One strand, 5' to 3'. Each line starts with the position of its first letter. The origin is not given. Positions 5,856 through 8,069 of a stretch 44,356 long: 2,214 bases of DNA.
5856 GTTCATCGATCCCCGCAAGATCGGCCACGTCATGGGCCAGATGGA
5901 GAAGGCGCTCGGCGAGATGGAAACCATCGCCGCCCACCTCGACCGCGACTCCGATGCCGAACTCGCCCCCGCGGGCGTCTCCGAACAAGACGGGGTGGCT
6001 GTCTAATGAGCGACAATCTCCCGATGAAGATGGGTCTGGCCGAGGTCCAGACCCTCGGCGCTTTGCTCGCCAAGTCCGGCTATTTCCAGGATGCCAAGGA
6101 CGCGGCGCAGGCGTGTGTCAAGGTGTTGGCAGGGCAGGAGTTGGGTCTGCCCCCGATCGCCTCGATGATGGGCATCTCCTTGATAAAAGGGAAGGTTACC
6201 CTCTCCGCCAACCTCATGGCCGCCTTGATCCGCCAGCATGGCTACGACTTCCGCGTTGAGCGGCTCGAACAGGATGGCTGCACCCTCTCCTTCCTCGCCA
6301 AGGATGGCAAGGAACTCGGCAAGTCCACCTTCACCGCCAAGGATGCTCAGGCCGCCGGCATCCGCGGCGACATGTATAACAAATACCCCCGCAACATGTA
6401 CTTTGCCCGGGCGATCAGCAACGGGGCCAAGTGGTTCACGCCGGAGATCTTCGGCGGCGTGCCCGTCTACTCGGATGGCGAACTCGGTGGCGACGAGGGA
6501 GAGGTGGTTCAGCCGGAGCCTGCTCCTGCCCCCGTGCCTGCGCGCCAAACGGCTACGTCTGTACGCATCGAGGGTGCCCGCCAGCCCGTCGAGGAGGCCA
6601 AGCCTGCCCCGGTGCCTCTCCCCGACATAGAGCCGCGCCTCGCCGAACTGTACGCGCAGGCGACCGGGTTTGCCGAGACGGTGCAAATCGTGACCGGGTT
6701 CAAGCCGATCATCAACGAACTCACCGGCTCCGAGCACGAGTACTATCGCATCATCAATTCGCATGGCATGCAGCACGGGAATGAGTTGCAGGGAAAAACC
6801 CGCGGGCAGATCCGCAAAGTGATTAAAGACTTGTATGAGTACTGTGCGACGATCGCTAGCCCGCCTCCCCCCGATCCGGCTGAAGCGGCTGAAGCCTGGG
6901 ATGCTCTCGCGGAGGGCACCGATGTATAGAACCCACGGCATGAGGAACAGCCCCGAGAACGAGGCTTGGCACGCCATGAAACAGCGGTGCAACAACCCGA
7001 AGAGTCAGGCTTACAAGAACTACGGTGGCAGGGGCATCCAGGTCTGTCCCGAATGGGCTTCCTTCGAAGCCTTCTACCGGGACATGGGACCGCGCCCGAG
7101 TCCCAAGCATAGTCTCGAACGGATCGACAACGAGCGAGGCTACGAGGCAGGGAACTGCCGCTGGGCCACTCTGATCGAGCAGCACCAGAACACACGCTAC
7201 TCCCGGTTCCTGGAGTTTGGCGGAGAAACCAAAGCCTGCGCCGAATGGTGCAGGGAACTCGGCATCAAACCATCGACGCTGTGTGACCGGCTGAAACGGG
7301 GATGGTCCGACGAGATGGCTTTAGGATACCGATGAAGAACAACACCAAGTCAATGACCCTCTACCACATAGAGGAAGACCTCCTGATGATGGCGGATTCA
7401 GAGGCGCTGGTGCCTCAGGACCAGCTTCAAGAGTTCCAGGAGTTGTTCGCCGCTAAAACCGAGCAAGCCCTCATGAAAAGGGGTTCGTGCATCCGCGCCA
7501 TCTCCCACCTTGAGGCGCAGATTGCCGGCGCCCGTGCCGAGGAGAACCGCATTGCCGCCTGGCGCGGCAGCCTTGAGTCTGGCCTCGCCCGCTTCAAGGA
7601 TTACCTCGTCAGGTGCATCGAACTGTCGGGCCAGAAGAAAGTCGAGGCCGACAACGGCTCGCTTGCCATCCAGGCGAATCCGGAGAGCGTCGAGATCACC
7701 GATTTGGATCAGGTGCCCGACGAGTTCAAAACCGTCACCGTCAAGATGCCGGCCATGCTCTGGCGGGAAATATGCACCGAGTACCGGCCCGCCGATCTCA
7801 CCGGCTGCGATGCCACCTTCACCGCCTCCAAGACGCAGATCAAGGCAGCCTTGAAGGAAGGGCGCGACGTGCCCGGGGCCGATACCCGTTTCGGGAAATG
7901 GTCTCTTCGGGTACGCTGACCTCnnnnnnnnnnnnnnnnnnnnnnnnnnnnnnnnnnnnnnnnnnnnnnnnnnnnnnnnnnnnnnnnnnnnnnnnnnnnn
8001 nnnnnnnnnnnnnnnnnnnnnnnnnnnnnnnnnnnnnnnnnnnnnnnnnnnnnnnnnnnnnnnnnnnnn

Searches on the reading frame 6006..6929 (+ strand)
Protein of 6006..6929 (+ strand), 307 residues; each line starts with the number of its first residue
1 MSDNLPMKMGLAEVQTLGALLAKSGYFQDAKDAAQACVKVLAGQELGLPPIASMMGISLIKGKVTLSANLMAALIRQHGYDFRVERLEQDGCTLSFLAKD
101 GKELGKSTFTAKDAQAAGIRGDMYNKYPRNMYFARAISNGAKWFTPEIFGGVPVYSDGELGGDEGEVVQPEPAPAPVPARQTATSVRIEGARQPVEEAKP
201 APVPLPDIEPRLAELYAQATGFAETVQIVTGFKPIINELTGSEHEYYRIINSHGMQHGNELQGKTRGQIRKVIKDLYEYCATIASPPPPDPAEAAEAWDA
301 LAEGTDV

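Call 12: search_protein_families(library=phrogs, proteins=[window:6006-6929:+], max_evalue=0.00001)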
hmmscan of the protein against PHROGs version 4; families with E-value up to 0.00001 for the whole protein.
window:6006-6929:+ (307 aa): 2 families
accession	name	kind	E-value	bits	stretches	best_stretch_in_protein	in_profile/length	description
phrog_561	-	DNA, RNA and nucleotide metabolism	6.9e-17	63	1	10-224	301-534/633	RecT-like ssDNA annealing protein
phrog_4171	-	DNA, RNA and nucleotide metabolism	3.8e-15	57.4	1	26-213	60-270/392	RecT-like ssDNA annealing protein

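Call 13: search_protein_families(library=pfam, proteins=[window:6006-6929:+], max_evalue=0.001)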
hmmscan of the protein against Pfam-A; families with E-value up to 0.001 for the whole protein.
window:6006-6929:+ (307 aa): 0 families

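Call 14: find_related_loci(query=window:6006-6929:+, collection=viral_contigs, flank=10000)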
Query window:6006-6929:+ (307 aa) in viral_contigs; peptide patterns used: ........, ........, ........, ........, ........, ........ (x = any residue, [..] = any of these).
15 stretches matched a pattern; 8 encode a relative of the query (tblastn E <= 1e-3); 7 distinct loci.
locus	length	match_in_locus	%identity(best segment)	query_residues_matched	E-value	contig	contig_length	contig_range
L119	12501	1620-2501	84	1-306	3e-168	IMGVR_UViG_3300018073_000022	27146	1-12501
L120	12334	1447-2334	83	1-306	2e-160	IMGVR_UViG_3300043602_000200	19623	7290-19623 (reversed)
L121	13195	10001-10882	80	1-306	1e-153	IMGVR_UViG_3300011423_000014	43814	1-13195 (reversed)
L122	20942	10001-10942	81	1-306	5e-153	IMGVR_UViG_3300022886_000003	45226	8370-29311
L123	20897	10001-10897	65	1-307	1e-128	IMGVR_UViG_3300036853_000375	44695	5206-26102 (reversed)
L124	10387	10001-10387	97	1-129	3e-79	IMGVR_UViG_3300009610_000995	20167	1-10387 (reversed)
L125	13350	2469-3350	84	1-306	3e-168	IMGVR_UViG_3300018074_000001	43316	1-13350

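Call 21: find_related_loci(query=A1, collection=genome_contigs, flank=10000)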
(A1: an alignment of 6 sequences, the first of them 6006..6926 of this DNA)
Query A1 (307 aa) in genome_contigs; peptide patterns used: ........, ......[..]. (x = any residue, [..] = any of these).
71 stretches matched a pattern, but none encodes a relative of the query by tblastn (E <= 1e-3).

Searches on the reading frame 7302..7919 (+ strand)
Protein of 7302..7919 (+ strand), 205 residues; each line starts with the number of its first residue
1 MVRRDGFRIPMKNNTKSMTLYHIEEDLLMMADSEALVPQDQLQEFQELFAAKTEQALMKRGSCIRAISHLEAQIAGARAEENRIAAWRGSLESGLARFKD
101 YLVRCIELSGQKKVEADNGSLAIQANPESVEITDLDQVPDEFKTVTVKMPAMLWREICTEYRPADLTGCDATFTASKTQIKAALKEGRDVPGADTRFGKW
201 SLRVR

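Call 12: search_protein_families(library=phrogs, proteins=[window:7302-7919:+], max_evalue=0.00001)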
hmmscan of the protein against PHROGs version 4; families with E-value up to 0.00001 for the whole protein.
window:7302-7919:+ (205 aa): 2 families
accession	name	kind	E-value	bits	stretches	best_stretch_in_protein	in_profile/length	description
phrog_253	-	DNA, RNA and nucleotide metabolism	1.2e-25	91.3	1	14-205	3-167/169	Mu Gam-like end protection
phrog_20203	-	unknown function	3.7e-06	28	0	107-146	2-41/75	-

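Call 13: search_protein_families(library=pfam, proteins=[window:7302-7919:+], max_evalue=0.001)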
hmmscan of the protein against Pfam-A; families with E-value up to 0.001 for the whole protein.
window:7302-7919:+ (205 aa): 1 family
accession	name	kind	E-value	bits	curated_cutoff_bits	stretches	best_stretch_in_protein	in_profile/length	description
PF05565.16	Sipho_Gp157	-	1.5e-25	90.5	28.6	1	19-205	1-162/162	Siphovirus Gp157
